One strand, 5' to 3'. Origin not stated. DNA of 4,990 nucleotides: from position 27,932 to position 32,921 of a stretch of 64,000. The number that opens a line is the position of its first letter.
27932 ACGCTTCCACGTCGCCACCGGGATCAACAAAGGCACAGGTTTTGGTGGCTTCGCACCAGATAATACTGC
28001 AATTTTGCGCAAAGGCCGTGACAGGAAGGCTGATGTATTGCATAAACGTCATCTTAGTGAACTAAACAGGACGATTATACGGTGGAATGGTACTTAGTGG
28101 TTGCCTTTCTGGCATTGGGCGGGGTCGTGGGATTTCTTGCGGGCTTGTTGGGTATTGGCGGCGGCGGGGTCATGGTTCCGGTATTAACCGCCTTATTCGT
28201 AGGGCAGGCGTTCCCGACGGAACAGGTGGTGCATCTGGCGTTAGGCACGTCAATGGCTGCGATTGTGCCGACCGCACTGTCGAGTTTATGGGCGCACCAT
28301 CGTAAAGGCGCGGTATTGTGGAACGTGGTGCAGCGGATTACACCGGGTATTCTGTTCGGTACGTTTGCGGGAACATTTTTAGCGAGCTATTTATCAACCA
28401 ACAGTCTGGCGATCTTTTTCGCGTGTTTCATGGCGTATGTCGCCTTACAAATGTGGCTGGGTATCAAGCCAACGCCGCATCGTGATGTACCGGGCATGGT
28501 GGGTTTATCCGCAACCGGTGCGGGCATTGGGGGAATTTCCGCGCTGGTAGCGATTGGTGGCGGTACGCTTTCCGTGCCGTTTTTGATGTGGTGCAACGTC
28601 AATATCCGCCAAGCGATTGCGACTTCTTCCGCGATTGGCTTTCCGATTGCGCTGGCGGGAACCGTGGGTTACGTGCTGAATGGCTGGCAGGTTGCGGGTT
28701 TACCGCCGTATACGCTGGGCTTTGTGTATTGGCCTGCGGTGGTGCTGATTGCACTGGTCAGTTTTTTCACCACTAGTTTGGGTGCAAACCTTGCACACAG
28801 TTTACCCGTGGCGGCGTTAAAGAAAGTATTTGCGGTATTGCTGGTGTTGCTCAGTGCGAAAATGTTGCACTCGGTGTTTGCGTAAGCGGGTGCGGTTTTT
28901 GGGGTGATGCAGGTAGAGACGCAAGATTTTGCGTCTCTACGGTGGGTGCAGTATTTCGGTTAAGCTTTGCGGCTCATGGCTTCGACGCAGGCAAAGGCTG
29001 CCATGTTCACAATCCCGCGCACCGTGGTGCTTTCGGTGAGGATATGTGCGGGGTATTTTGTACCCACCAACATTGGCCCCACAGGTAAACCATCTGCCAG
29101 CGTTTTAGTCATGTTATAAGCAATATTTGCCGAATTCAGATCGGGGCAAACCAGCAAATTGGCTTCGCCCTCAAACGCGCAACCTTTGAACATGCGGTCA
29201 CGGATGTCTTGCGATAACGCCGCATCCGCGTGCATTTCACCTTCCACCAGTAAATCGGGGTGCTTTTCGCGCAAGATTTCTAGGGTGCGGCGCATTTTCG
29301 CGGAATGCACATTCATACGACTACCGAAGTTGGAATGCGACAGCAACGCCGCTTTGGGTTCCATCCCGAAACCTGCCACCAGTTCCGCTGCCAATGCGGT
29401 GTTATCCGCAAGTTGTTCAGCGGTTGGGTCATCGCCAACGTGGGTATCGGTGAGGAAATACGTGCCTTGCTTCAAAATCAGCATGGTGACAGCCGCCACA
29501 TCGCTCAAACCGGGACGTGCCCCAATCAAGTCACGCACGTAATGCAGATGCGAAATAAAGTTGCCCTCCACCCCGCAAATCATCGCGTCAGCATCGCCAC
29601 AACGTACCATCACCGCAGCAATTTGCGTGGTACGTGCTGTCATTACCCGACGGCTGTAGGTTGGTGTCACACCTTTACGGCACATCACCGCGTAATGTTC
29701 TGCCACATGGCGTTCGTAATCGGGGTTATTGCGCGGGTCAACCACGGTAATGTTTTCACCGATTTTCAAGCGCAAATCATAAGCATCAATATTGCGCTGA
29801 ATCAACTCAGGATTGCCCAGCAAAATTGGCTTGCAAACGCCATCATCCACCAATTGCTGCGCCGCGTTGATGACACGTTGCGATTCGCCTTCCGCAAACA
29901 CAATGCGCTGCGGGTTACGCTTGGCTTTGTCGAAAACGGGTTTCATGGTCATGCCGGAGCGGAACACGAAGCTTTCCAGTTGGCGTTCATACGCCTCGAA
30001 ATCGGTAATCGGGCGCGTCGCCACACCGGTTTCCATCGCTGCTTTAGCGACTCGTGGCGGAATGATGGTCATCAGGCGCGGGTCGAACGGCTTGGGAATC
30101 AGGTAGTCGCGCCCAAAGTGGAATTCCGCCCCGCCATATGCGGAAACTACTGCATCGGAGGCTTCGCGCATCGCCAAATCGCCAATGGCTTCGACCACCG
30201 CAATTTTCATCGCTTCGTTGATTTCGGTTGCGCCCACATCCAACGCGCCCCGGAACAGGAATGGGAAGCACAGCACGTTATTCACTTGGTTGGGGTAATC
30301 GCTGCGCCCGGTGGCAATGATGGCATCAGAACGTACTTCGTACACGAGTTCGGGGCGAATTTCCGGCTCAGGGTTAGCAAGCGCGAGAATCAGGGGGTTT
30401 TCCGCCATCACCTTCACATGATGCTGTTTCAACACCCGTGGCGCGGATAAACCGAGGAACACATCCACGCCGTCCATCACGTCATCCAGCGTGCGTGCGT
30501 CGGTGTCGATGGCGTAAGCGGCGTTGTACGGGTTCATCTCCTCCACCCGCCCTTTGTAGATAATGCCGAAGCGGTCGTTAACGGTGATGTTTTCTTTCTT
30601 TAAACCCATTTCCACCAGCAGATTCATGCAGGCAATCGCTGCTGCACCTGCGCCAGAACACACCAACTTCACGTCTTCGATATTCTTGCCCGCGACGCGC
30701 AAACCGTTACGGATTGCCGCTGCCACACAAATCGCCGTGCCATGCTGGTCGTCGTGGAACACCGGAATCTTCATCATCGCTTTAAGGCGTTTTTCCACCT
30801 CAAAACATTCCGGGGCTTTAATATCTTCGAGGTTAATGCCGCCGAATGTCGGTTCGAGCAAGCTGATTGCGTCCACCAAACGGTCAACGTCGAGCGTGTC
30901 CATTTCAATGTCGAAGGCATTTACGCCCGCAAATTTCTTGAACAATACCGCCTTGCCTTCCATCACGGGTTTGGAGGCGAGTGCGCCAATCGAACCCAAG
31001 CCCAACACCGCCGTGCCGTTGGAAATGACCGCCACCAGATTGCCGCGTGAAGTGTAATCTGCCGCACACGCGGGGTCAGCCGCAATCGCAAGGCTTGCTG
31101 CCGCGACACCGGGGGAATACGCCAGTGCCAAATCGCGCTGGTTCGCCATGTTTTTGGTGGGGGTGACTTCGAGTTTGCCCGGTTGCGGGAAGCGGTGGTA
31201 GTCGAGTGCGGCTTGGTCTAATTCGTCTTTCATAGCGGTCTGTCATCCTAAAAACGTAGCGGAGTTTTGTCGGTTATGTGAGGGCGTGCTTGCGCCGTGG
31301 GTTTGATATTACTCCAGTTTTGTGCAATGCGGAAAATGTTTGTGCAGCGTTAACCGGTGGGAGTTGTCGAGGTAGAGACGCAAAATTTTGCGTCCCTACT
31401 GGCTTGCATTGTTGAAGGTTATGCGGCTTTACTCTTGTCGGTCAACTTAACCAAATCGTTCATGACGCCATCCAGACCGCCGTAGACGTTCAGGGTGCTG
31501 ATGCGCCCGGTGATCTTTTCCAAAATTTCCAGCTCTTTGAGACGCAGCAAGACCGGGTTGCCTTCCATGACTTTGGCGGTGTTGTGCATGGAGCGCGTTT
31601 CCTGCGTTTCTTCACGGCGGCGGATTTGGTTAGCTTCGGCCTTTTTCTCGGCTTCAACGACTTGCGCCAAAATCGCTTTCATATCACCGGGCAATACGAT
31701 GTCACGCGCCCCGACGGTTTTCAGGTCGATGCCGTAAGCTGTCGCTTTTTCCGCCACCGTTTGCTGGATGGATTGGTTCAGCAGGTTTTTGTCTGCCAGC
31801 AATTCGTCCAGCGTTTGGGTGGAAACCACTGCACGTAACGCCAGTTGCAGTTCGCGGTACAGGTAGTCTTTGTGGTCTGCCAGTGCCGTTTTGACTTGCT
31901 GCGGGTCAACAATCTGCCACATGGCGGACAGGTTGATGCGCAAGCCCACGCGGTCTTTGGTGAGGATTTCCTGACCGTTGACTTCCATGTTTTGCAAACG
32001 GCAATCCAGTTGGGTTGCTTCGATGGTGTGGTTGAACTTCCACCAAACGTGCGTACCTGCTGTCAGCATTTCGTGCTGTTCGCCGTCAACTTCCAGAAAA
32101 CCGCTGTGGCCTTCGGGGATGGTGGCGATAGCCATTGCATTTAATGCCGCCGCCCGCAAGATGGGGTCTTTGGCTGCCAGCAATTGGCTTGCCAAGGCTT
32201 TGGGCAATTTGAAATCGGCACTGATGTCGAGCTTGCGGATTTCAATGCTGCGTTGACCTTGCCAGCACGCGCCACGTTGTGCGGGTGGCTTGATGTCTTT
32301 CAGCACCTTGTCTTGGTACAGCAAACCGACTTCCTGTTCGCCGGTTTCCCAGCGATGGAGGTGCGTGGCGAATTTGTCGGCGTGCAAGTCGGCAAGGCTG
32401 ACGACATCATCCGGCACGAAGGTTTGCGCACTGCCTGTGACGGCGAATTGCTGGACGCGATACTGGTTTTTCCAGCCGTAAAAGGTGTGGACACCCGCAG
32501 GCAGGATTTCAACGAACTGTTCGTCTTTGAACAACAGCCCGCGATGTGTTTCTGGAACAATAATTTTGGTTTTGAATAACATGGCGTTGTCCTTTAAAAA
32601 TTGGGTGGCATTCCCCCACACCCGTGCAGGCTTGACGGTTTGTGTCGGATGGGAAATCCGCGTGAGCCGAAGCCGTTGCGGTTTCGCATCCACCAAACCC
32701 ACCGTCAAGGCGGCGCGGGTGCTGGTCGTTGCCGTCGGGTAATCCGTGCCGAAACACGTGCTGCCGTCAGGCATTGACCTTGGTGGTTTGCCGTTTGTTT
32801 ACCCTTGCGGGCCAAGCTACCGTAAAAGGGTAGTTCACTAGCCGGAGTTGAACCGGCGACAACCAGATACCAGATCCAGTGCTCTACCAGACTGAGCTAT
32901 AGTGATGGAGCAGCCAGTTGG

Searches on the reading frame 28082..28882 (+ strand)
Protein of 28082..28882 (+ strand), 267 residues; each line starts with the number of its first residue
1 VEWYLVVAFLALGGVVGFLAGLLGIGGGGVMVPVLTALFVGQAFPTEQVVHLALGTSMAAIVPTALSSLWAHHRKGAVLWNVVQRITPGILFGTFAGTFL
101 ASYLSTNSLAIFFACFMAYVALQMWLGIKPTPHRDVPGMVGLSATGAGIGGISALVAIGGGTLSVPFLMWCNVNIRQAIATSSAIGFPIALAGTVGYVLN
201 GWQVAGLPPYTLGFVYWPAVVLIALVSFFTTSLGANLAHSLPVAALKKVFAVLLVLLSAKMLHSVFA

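Call 34: search_protein_families(library=pfam, proteins=[window:28082-28882:+], max_evalue=0.00001)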
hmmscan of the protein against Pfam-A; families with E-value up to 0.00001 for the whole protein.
window:28082-28882:+ (267 aa): 1 family
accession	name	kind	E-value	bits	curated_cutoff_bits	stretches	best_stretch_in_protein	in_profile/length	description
PF01925.25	TauE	-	1.5e-51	175.8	32.6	1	10-261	2-237/237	Sulfite exporter TauE/SafE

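Call 50: search_protein_families(library=ncbifam, proteins=[window:28082-28882:+], max_evalue=0.00001)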
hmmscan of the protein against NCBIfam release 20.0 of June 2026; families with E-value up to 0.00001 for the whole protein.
window:28082-28882:+ (267 aa): 1 family
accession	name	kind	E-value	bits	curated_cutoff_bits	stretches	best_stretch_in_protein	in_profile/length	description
NF040961.1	MamO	equivalog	7.3e-07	27.9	800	1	146-262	535-648/648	magnetosome protein MamO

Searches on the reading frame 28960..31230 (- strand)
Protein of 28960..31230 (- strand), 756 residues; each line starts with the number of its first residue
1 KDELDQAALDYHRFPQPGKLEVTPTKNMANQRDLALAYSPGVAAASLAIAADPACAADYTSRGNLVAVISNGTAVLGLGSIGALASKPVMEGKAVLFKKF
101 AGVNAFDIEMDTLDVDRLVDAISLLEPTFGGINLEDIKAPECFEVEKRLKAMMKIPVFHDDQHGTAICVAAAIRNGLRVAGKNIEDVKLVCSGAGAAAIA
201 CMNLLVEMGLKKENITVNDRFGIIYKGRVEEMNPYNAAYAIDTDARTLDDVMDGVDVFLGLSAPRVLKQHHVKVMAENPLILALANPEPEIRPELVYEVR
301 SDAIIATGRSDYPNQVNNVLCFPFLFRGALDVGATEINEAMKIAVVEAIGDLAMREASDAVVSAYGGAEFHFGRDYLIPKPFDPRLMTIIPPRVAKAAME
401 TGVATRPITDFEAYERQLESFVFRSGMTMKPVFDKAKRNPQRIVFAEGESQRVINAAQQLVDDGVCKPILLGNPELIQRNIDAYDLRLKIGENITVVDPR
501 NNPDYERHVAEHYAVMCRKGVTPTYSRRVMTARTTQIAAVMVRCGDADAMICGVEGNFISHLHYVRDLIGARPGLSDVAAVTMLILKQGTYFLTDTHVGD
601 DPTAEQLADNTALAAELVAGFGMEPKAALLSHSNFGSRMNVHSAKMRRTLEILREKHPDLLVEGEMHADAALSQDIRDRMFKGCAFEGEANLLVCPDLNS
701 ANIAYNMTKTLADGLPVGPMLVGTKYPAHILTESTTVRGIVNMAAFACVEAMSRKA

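Call 34: search_protein_families(library=pfam, proteins=[window:28960-31230:-], max_evalue=0.00001)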
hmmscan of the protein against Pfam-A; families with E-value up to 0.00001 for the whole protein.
window:28960-31230:- (756 aa): 3 families
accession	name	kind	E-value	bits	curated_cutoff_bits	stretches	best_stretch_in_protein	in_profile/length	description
PF01515.24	PTA_PTB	-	1.4e-90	304.3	24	1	428-747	2-318/319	Phosphate acetyl/butaryl transferase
PF00390.24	malic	-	1.4e-27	97.1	23.1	1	18-150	2-182/182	Malic enzyme, N-terminal domain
PF03949.21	Malic_M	-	4.6e-17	62.6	23.5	1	164-356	3-228/258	Malic enzyme, NAD binding domain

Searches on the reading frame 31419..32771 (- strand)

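Call 34: search_protein_families(library=pfam, proteins=[window:31419-32771:-], max_evalue=0.00001)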
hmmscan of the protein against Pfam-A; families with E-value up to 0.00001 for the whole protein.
window:31419-32771:- (450 aa): 1 family
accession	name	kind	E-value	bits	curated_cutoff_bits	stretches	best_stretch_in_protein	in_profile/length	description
PF01145.31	Band_7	-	7.6e-29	101.4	23.6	1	217-388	2-175/176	SPFH domain / Band 7 family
